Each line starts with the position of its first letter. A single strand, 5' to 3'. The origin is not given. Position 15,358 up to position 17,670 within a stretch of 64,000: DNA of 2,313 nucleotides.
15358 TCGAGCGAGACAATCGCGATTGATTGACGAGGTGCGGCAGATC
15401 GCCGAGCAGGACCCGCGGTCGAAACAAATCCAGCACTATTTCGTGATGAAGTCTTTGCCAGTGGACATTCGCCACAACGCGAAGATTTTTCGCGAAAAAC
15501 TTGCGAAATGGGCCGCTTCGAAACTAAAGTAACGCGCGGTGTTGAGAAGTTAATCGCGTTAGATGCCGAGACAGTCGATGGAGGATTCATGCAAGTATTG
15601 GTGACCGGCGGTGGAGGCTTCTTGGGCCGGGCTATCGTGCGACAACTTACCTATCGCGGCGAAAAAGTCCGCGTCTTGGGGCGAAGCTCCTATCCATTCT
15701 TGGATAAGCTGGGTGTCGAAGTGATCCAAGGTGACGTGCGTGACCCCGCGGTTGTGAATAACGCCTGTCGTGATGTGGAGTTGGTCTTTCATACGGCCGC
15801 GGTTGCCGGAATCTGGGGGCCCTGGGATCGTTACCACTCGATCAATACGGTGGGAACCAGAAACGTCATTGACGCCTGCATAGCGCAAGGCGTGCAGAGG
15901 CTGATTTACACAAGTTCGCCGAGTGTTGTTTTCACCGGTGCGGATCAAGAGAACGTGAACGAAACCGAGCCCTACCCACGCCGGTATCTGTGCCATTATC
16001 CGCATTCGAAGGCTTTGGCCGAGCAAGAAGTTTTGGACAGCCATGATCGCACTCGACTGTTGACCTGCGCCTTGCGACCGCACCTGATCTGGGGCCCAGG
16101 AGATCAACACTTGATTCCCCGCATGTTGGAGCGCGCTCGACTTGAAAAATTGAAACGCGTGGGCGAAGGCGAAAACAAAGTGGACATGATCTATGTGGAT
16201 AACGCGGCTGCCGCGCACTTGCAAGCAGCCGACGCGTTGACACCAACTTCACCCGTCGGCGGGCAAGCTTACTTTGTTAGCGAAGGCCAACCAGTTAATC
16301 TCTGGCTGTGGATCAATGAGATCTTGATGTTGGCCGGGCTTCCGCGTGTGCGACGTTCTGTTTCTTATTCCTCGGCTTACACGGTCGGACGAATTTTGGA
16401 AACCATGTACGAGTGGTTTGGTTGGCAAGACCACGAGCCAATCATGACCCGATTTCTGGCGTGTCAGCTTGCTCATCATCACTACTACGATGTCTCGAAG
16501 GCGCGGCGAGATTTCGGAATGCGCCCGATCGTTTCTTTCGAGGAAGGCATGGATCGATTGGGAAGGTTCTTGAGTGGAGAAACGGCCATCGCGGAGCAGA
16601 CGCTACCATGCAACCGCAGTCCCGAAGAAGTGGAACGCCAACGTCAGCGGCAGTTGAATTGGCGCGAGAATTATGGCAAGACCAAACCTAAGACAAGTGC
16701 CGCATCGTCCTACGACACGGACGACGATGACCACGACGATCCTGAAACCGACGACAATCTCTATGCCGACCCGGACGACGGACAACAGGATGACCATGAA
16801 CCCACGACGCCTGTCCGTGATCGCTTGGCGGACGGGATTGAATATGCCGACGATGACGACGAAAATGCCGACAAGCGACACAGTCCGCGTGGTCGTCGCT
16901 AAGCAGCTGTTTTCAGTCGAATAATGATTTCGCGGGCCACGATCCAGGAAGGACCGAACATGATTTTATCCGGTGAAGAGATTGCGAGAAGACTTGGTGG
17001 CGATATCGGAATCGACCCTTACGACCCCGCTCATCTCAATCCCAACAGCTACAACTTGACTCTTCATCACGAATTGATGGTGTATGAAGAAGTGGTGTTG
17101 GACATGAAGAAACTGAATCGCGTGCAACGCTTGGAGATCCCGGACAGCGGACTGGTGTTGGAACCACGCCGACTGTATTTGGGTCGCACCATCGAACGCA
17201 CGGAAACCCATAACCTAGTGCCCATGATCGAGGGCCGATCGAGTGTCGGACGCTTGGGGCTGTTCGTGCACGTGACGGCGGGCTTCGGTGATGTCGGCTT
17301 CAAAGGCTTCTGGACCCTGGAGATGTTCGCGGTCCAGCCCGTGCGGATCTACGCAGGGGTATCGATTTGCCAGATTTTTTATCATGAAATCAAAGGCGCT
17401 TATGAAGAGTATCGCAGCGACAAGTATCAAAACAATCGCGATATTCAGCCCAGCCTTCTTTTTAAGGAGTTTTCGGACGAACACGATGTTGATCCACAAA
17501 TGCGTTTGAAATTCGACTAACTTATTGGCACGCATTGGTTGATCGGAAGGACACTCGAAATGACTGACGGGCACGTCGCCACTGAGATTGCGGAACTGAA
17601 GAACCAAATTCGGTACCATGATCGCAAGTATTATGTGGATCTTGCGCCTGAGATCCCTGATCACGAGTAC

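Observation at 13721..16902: oleC–oleD olefin-biosynthesis pair without adjacent oleA/oleB, and OleD with a ~130-aa poly-Asp/Glu tail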

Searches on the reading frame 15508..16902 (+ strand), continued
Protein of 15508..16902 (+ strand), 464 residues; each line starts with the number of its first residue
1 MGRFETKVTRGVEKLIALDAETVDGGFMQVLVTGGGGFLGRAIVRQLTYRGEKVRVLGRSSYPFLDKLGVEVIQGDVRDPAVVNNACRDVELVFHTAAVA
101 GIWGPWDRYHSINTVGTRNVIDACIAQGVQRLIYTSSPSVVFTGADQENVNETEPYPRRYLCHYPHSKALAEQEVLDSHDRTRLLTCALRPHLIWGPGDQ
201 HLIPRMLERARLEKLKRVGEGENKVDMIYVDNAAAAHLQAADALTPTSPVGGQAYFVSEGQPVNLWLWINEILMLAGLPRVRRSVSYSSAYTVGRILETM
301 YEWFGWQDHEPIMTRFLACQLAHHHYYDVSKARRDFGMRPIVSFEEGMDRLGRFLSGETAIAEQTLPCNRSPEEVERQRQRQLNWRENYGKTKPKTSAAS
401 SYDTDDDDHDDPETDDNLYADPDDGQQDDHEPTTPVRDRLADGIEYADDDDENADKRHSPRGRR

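Call 83: predict_structure(alignment_id=A4)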
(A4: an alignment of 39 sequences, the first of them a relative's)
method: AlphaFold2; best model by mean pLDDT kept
length: 437 residues; sequences in the alignment: 39
mean_pLDDT: 86.8   pTM: 0.82
mean pLDDT of the five models: 86.8, 85.9, 85.6, 85.3, 84.5
residues with pLDDT >= 90: 335; 70-90: 27; 50-70: 15; < 50: 60
segments of 3 or more residues with pLDDT < 50: 374-419, 422-432
pLDDT, mean of each block of 10 residues (from residue 1): 93 96 97 92 96 98 98 92 97 98 98 95 96 94 98 94 97 92 95 95 98 98 98 96 97 97 98 95 94 97 98 95 96 91 90 87 66 46 45 42 40 42 43 45
secondary structure, 60 per line:
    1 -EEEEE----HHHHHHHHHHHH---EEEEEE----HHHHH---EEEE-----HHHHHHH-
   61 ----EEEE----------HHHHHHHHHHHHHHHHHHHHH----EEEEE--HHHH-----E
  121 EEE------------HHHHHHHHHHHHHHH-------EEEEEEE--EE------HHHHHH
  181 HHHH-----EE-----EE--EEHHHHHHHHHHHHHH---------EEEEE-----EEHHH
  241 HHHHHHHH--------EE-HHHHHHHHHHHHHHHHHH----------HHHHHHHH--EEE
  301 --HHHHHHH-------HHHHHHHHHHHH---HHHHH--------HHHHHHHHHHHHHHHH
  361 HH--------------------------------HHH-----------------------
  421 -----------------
elements in order: E2-6 H11-22 E26-31 H36-40 E44-47 H53-59 E65-68 H79-99 E104-108 H111-114 E120-123 H136-150 E158-164 H175-184 H203-216 E226-230 H238-248 H260-277 H288-295 E298-300 H303-309 H317-328 H332-336 H345-362

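Call 85: fold_search(model_id=the predicted structure, library=pdb)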
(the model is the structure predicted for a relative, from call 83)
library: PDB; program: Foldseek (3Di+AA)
matches with E <= 10: 1986; with E <= 0.001: 1456
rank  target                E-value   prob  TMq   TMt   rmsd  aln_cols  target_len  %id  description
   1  3wj7_A                6.9e-22  1.00  0.61  0.79   5.6       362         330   25  Crystal structure of gox2253 (released 2014-06-04)
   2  6kvc                  1.1e-20  1.00  0.59  0.83   3.3       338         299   22  MoeE5 in complex with UDP-glucose and NAD (released 2019-11-13)
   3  6bwl                  1.2e-20  1.00  0.57  0.77   3.9       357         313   21  X-ray structure of Pal from Bacillus thuringiensis (released 2018-01-17)
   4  7yst_A                1.3e-20  1.00  0.58  0.78   3.8       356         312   19  Crystal Structure of UDP-glucose 4-epimerase (Rv3634c) in complex with both UDP-glucose and UDP-galactose in chain B f (released 2023-08-16)
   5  6wj9_A                1.8e-20  1.00  0.59  0.82   3.4       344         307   24  UDP-GlcNAc C4-epimerase mutant S121A/Y146F from Pseudomonas protegens in complex with UDP-GlcNAc (released 2020-07-08)
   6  6zlk_A                1.9e-20  1.00  0.59  0.80   3.8       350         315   18  Equilibrium Structure of UDP-Glucuronic acid 4-epimerase from Bacillus cereus in complex with UDP-Glucuronic acid/UDP- (released 2020-07-29)
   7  6wjb_B                4.9e-20  1.00  0.59  0.82   3.2       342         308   24  UDP-GlcNAc C4-epimerase from Pseudomonas protegens in complex with NAD and UDP-GlcNAc (released 2020-07-08)
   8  6kv9                  4.9e-20  1.00  0.58  0.83   3.5       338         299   23  MoeE5 in complex with UDP-glucuronic acid and NAD (released 2019-11-13)
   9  6wjb_A                5.5e-20  1.00  0.59  0.82   3.4       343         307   24  UDP-GlcNAc C4-epimerase from Pseudomonas protegens in complex with NAD and UDP-GlcNAc (released 2020-07-08)
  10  6wj9_B                5.8e-20  1.00  0.59  0.82   3.2       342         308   24  UDP-GlcNAc C4-epimerase mutant S121A/Y146F from Pseudomonas protegens in complex with UDP-GlcNAc (released 2020-07-08)
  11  7ys9_A                7.8e-20  1.00  0.57  0.78   3.9       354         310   19  Crystal Structure of UDP-glucose 4-epimerase (Rv3634c) in complex with both UDP-Glucose and UDP-Galactose in chainA fr (released 2023-08-16)
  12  3aw9_C                1.2e-19  1.00  0.60  0.85   3.6       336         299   22  Structure of UDP-galactose 4-epimerase mutant (released 2012-02-29)
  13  6zla_B                1.3e-19  1.00  0.58  0.80   3.6       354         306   18  Crystal Structure of UDP-Glucuronic acid 4-epimerase from Bacillus cereus in complex with NAD (released 2020-07-29)
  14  6zl6_A                2.3e-19  1.00  0.57  0.78   4.2       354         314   18  Crystal Structure of UDP-Glucuronic acid 4-epimerase from Bacillus cereus in complex with UDP and NAD (released 2020-07-29)
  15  7ys8_A                3.0e-19  1.00  0.57  0.78   4.0       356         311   19  Crystal Structure of UDP-glucose 4-epimerase (Rv3634c) from Mycobacterium tuberculosis (released 2023-08-16)
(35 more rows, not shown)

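Call 99: search_protein_families(library=pfam, proteins=[L011:11023-12207:+], max_evalue=0.001)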
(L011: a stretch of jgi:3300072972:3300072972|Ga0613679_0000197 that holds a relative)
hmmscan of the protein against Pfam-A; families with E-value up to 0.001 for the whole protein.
L011:11023-12207:+ (394 aa): 1 family
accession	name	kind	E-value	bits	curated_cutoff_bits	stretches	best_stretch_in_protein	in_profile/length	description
PF02931.28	Neur_chan_LBD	-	0.00021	21.2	26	0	95-131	21-57/216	Neurotransmitter-gated ion-channel ligand binding domain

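Call 104: find_encoding_contigs(protein=P0025, flank=10000, max_places=1)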
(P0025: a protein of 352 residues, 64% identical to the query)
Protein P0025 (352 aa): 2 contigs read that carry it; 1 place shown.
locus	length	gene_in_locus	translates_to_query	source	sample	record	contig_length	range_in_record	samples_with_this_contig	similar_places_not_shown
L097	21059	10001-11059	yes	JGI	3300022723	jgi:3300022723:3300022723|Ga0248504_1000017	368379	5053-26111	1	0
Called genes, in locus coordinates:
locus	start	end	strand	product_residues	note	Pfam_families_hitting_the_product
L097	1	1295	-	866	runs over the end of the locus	PF07635:PSCyt1, PF07583:PSCyt2, PF07587:PSD1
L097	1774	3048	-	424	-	PF05201:GlutR_N, PF02826:2-Hacid_dh_C (weak), PF00899:ThiF (weak), PF01488:Shikimate_DH, PF13241:NAD_binding_7 (weak), PF03435:Sacchrp_dh_NADP (faint), PF03807:F420_oxidored (weak), PF00745:GlutR_dimer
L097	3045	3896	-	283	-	PF01578:Cytochrom_C_asm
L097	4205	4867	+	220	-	PF00406:ADK, PF13207:AAA_17, PF05191:ADK_lid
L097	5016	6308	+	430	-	PF02746:MR_MLE_N, PF13378:MR_MLE_C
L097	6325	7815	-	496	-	PF07364:DUF1485, PF07171:MlrC_C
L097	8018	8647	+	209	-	PF03737:RraA-like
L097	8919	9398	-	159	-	-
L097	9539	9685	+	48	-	-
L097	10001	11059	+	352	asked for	PF05368:NmrA, PF01073:3Beta_HSD, PF01370:Epimerase, PF02719:Polysacc_synt_2 (weak), PF04321:RmlD_sub_bind, PF13460:NAD_binding_10, PF16363:GDP_Man_Dehyd, PF07993:NAD_binding_4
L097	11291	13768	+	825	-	-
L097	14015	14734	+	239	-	PF00730:HhH-GPD, PF00633:HHH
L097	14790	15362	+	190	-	PF22769:DCD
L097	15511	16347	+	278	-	PF01261:AP_endonuc_2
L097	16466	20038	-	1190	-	PF02811:PHP, PF07733:DNA_pol3_alpha, PF17657:DNA_pol3_finger, PF14579:HHH_6, PF01336:tRNA_anti-codon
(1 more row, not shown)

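Call 105: find_encoding_contigs(protein=P0089, flank=10000, max_places=1)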
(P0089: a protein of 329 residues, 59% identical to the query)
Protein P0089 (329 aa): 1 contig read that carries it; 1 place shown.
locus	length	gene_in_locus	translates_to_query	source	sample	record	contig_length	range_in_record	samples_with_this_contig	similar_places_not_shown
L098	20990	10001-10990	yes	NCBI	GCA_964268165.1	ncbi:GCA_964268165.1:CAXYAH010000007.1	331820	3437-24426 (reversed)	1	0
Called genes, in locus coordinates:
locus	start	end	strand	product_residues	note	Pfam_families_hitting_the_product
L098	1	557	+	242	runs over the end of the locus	PF00873:ACR_tran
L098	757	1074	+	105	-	PF00873:ACR_tran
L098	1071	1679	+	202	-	-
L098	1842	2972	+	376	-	PF02321:OEP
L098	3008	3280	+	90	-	-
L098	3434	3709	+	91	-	-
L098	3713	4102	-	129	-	-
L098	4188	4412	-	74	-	-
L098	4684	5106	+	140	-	PF01894:YjbQ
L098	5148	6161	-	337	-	-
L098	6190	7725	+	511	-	PF01743:PolyA_pol, PF12627:PolyA_pol_RNAbd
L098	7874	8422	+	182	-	-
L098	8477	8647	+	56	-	-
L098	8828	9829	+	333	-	PF03448:MgtE_N (faint), PF14842:FliG_N, PF14841:FliG_M, PF01706:FliG_C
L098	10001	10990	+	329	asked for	PF01073:3Beta_HSD, PF01370:Epimerase, PF02719:Polysacc_synt_2 (weak), PF04321:RmlD_sub_bind, PF05368:NmrA, PF13460:NAD_binding_10, PF16363:GDP_Man_Dehyd, PF07993:NAD_binding_4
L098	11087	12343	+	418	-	PF00109:ketoacyl-synt, PF00108:Thiolase_N (weak), PF02801:Ketoacyl-synt_C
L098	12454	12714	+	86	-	PF00550:PP-binding (weak)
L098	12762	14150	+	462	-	PF00890:FAD_binding_2 (weak), PF01266:DAO (faint), PF01593:Amino_oxidase, PF03486:HI0933_like (faint), PF13450:NAD_binding_8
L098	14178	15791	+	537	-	PF00497:SBP_bac_3, PF00528:BPD_transp_1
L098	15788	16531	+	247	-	PF02463:SMC_N (faint), PF00005:ABC_tran, PF13304:AAA_21 (faint)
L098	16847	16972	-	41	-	PF04255:DUF433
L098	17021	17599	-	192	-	-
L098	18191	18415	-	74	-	-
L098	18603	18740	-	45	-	-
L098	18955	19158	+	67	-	-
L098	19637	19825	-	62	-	-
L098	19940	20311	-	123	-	PF13191:AAA_16 (weak), PF20720:nSTAND3, PF01695:IstB_IS21 (faint), PF07728:AAA_5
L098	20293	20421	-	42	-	-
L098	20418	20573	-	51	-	-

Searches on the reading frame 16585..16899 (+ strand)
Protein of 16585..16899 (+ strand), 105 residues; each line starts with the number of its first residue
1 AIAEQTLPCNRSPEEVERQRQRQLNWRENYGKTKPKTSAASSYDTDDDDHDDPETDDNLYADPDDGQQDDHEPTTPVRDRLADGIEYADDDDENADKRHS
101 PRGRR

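Call 87: search_protein_representatives(protein=window:16585-16899:+)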
Query: 105 residues. Proteins with E-value up to 0.001 (for the whole library): 3; up to 1e-10: 1; up to 1e-30: 0. The best 3 are listed.
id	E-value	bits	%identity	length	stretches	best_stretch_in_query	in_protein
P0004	1.1e-16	77.3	53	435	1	1-99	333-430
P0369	5.4e-09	52.7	46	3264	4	73-98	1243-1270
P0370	4.4e-08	49.7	63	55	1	55-105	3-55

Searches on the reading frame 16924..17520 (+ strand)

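Call 8: search_protein_families(library=pfam, proteins=[window:16924-17520:+])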
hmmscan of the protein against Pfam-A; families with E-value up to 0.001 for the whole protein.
window:16924-17520:+ (198 aa): 1 family
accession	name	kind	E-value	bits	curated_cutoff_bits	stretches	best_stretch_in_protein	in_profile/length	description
PF22769.1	DCD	-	3.4e-39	134.8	27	1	14-155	1-152/153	dCTP deaminase-like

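Call 9: search_protein_families(library=ncbifam, proteins=[window:16924-17520:+])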
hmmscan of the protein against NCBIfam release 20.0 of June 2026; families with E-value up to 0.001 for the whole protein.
window:16924-17520:+ (198 aa): 1 family
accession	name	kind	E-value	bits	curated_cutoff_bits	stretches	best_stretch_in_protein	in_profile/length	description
TIGR02274.1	dCTP_deam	equivalog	1.6e-31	109.4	92.8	1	14-177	1-178/180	dCTP deaminase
